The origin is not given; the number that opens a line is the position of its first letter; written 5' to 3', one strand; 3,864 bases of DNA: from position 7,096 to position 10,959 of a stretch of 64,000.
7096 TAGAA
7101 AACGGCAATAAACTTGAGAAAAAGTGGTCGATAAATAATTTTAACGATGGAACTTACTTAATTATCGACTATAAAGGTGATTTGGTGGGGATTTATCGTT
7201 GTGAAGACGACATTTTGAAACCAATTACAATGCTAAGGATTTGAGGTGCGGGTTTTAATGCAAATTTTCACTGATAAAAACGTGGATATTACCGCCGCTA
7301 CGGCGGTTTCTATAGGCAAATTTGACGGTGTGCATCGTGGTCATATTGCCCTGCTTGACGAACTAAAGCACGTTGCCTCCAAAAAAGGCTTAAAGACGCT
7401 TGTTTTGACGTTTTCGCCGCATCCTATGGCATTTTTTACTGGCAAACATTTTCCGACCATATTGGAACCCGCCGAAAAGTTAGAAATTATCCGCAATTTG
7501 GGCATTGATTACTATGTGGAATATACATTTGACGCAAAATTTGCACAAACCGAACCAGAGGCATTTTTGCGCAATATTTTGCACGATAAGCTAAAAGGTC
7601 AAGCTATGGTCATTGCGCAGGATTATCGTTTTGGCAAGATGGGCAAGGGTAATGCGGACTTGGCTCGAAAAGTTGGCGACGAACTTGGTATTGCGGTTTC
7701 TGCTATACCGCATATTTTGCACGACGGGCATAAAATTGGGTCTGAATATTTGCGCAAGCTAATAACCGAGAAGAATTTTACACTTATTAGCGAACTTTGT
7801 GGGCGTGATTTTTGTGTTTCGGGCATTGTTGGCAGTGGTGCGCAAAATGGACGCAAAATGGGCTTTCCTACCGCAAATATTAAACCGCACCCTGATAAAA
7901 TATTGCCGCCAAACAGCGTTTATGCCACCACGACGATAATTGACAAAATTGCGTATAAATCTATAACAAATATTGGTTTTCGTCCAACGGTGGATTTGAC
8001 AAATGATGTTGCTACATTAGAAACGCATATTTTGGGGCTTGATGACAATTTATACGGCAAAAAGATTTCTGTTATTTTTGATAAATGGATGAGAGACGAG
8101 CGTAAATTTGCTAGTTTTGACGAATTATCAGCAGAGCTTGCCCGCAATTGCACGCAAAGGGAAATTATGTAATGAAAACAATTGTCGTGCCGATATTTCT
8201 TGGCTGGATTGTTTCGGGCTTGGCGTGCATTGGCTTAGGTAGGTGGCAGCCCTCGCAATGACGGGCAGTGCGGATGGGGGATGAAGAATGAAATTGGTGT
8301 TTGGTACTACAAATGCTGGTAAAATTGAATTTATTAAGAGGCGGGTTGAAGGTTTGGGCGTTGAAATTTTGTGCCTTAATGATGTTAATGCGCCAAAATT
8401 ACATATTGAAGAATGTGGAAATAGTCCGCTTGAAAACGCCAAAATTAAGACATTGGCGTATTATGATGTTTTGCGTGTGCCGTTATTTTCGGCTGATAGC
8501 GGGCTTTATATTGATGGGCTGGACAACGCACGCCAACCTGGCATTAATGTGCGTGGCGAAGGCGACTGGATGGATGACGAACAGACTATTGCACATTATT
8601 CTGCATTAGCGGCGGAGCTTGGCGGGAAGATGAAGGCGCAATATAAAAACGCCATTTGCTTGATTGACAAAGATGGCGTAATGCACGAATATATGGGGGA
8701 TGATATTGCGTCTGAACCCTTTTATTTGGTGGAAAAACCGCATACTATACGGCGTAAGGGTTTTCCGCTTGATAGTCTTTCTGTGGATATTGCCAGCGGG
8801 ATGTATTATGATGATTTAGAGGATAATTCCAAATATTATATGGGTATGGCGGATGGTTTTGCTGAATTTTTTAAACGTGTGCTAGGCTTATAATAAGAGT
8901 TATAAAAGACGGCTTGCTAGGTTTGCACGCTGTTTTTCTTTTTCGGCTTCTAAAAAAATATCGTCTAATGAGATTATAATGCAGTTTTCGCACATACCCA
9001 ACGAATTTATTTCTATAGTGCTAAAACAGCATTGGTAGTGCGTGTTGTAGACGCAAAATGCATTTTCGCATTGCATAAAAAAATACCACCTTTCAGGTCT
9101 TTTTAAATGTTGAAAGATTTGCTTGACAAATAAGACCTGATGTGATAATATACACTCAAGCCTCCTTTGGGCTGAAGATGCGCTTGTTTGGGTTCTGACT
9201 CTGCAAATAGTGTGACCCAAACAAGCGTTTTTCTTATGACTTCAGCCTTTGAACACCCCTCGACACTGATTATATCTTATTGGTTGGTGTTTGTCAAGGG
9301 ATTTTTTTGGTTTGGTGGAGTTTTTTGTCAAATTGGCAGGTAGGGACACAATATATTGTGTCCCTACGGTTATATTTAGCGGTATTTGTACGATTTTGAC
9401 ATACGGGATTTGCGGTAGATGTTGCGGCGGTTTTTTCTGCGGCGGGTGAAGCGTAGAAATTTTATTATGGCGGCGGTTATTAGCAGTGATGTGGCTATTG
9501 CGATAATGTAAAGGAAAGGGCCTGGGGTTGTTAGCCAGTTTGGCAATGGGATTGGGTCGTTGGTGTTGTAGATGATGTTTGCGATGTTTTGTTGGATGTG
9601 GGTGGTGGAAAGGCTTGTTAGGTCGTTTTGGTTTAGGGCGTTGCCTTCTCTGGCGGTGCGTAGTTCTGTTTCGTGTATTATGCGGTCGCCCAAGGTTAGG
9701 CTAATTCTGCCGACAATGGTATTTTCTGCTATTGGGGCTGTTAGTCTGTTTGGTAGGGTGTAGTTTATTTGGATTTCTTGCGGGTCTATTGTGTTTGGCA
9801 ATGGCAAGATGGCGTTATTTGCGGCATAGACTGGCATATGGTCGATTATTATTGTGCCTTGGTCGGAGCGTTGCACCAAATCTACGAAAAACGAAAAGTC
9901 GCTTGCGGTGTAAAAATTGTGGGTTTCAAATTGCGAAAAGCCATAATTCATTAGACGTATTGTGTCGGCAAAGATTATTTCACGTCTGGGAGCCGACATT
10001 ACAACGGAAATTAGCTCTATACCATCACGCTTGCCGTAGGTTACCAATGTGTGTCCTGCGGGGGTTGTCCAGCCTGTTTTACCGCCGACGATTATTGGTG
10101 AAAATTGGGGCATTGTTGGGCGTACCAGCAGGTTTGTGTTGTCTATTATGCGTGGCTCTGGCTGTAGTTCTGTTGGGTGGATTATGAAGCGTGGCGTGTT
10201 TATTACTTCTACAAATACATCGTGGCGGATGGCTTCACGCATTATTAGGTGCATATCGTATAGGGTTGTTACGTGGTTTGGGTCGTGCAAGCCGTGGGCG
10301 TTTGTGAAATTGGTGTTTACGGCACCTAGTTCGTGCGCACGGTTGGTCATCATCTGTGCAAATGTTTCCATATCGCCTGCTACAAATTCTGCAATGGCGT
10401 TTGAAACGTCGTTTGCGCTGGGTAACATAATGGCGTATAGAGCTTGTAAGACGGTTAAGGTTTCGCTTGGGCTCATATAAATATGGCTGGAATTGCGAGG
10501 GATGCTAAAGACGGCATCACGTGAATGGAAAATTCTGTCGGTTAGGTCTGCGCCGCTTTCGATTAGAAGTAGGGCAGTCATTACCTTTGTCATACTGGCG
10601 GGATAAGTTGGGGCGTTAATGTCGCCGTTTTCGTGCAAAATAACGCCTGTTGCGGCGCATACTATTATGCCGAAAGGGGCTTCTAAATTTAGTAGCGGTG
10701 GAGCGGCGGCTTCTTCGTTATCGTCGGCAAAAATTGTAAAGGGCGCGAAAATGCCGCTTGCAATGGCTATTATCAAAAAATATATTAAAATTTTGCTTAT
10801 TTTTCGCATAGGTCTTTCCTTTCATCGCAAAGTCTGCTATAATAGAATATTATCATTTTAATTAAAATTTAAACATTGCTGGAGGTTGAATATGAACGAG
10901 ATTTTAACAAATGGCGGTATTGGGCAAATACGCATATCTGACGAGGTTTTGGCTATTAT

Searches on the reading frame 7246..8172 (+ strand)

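Call 18: search_protein_families(library=pfam, proteins=[window:7246-8172:+], max_evalue=0.01)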
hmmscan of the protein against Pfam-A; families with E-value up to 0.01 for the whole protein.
window:7246-8172:+ (308 aa): 3 families
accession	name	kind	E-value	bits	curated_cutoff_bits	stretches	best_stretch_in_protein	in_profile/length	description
PF06574.18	FAD_syn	-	3.9e-42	144.2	27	1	17-167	6-157/158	FAD synthetase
PF01687.23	Flavokinase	-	7.4e-34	117.1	19.6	1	186-304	2-119/124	Riboflavin kinase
PF01467.32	CTP_transf_like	-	0.0036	17.9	21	1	23-95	3-64/133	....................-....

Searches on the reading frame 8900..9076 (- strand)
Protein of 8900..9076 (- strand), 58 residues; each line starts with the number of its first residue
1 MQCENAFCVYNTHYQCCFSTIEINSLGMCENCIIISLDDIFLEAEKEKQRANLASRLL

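Call 18: search_protein_families(library=pfam, proteins=[window:8900-9076:-], max_evalue=0.01)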
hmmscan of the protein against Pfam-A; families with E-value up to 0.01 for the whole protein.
window:8900-9076:- (58 aa): 0 families

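Call 29: find_homologous_proteins(query=window:8903-9076:-, max_evalue=0.1)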
Query seq(58 aa) (58 aa): 1 proteins with E <= 0.1 among 1 candidates.
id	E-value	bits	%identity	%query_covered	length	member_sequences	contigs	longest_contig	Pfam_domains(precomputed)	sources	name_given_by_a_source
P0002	1.0e-31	124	100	100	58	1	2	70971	-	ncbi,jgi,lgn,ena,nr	ncbi:MAG: hypothetical protein FWE33_02330 [Defluviitaleaceae bacterium]|nr:hypothetical protein [De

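Call 61: search_protein_families(library=pfam, proteins=[window:8903-9076:-], max_evalue=10)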
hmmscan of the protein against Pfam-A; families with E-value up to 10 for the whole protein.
seq(58 aa): 1 family
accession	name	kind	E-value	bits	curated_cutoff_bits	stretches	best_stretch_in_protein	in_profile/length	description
PF07368.16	DUF1487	-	0.19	11.6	23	1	6-54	141-190/215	Protein of unknown function (DUF1487)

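Call 62: search_protein_families(library=phrogs, proteins=[window:8903-9076:-], max_evalue=1)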
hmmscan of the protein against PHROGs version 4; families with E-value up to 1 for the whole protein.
seq(58 aa): 2 families
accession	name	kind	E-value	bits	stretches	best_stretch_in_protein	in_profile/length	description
phrog_8844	-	unknown function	0.076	13.9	1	14-38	39-63/94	-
phrog_2851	-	unknown function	0.35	12.4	1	1-20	1-20/126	-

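Call 67: search_solved_structures(query=window:8903-9076:-, max_evalue=10)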
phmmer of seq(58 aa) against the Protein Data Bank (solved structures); distinct sequences matched with E-value up to 10: 0.

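Call 91: search_protein_representatives(protein=window:8903-9076:-)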
Query: 58 residues. Proteins with E-value up to 0.001 (for the whole library): 197; up to 1e-10: 5; up to 1e-30: 0. The best 150 are listed.
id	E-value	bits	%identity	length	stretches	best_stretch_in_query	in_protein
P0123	2.2e-14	68.4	58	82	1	1-57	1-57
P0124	8.0e-12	60.4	56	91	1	1-57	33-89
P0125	8.7e-12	60.3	52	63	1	1-56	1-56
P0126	3.2e-11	58.6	54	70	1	1-56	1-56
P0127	6.1e-11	57.7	55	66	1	1-51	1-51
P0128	2.9e-10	55.6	45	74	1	1-56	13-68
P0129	1.2e-09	53.6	53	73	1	1-53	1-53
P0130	1.6e-09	53.2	41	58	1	1-56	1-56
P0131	1.9e-09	53.0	47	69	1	1-55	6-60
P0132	3.6e-09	52.2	40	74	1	1-57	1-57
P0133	3.8e-09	52.1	45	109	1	2-56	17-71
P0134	4.3e-09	51.9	42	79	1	1-55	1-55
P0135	6.1e-09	51.4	43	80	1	1-56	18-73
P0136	7.8e-09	51.1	41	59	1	1-51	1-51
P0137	8.7e-09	51.0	45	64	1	1-56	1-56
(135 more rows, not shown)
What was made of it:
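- Tried and rejected: Full HMMER later showed that ORF1 has about 197 representative relatives (call 91).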

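Call 93: search_protein_families(library=pfam, alignment_id=A7, max_evalue=0.01)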
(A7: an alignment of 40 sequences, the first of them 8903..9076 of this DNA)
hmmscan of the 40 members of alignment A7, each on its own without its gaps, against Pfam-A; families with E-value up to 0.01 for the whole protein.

A. member 1, window:8903-9076:- (58 aa): 0 families

B. families by the number of members that match (of 40 scanned): 2 families
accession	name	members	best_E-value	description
PF07561.16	DUF1540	9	0.00021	Domain of Unknown Function (DUF1540)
PF04071.17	zf-like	1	0.0012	Cysteine-rich small domain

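Call 94: search_protein_families(library=phrogs, alignment_id=A7, max_evalue=0.001)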
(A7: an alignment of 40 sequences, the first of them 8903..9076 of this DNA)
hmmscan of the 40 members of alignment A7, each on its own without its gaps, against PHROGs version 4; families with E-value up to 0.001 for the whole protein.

A. member 1, window:8903-9076:- (58 aa): 0 families

B. families by the number of members that match (of 40 scanned): 0 families

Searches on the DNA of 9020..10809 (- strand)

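Call 20: search_rna_families(source=window, start=9020, end=9400, threshold=evalue, max_evalue=10)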
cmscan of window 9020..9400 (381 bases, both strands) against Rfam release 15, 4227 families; matches with E-value up to 10: 6.
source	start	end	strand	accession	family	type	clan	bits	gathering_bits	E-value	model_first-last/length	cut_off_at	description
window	9176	9232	+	RF00990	mir-552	Gene; miRNA;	-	16.8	100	1.5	1-83/83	no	mir-552 microRNA precursor family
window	9323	9385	+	RF00947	mir-929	Gene; miRNA;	-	15.5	56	1.6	1-74/74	no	mir-929 microRNA precursor family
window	9286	9350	+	RF01797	fstAT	Gene; antitoxin;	-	15.1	72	5.9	1-94/94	no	Fst antitoxin sRNA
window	9301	9343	-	RF02098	DGCR5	Gene; lncRNA;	-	13.1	50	7.6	1-49/49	no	DiGeorge syndrome critical region gene 5 conserved region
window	9104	9200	+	RF01559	DdR1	Gene; snRNA; snoRNA; CD-box;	-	13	70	8.9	1-66/66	no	Dictyostelium snoRNA DdR1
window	9336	9400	-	RF02637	EF0408_EF0409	Gene; sRNA;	-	9.3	440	4.6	351-412/412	5'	Enterococcus sRNA EF0408_EF0409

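Call 81: search_rna_families(source=L024, start=7150, end=8000, threshold=evalue, max_evalue=1)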
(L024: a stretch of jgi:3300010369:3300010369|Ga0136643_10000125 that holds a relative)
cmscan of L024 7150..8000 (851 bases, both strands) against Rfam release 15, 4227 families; matches with E-value up to 1: 12.
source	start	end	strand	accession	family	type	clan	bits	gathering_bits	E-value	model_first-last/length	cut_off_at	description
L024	7682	7750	+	RF02445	SpR14_sRNA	Gene; sRNA;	-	28.9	50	0.074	1-80/80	no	Streptococcus sRNA SpR14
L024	7241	7372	+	RF01808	MicX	Gene; sRNA;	-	25.1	75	0.0027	1-194/194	no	MicX Vibrio cholerae sRNA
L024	7670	7745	+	RF00238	ctRNA_pND324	Gene; antisense;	-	24.7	45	0.39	1-86/86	no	ctRNA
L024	7869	7907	-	RF01795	FourU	Cis-reg; thermoregulator;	-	23.2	60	0.056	1-65/65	no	FourU thermometer RNA element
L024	7246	7304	-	RF02551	DapZ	Cis-reg;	-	23.1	56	0.16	1-78/78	no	ABC transporter regulator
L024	7758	7792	+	RF01795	FourU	Cis-reg; thermoregulator;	-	22.4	60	0.086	1-65/65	no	FourU thermometer RNA element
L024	7249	7374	-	RF02891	AgrB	Gene; antisense;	-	21.8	40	0.45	1-84/84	no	ArsR-gov region gene B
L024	7227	7284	+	RF02551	DapZ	Cis-reg;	-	21.5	56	0.36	1-78/78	no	ABC transporter regulator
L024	7248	7390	-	RF00077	SraB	Gene; sRNA;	-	20.3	130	0.17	1-169/169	no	SraB RNA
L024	7740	7764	+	RF01082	SBWMV1_UPD-PKh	Cis-reg;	-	19.7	32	0.49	1-25/25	no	Pseudoknot of upstream pseudoknot domain (UPD) of the 3'UTR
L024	7746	7776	+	RF02784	SorX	Gene; sRNA;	-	15.7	46.6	0.73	35-67/73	no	Singlet oxygen resistance RNA X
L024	7251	7277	+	RF02601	BASRCI337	Gene; sRNA;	-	14.9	229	0.47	163-189/191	no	Brucella sRNA CI337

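Call 82: search_rna_families(source=L036, start=13200, end=13736, threshold=evalue, max_evalue=1)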
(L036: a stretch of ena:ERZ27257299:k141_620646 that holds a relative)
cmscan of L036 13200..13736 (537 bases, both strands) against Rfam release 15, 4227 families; matches with E-value up to 1: 8.
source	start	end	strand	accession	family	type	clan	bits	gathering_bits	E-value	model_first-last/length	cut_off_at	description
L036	13213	13272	-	RF02399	NsiR1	Gene; sRNA;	-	30.1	39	0.00052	1-60/60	no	Nitrogen stress-induced RNA 1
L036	13479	13608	-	RF00515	PyrR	Cis-reg;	-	25.3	54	0.26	1-115/115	no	PyrR binding site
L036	13479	13612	+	RF02319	TtnuHACA12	Gene; snRNA; snoRNA; HACA-box;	-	22.4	80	0.82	1-131/131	no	Tetrahymena snoRNA TtnuHACA12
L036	13476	13552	-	RF02075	STnc230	Gene; sRNA;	-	22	50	0.87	1-83/83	no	Enterobacterial sRNA STnc230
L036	13476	13527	+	RF04343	Plastid-psbA-2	Cis-reg;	CL00153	21.7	55.8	0.13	1-60/60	no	Plastid-psbA-2 3UTR RNA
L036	13437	13559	-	RF03000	LOOT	Gene; sRNA;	-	19.1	46.4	0.28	1-121/121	no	LOOT RNA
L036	13480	13520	-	RF03743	MIR7696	Gene; miRNA;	-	19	83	0.72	1-88/88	no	MIR7696 microRNA precursor family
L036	13475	13524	-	RF03364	mir-427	Gene; miRNA;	-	18.6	70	0.71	1-69/69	no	mir-427 microRNA precursor family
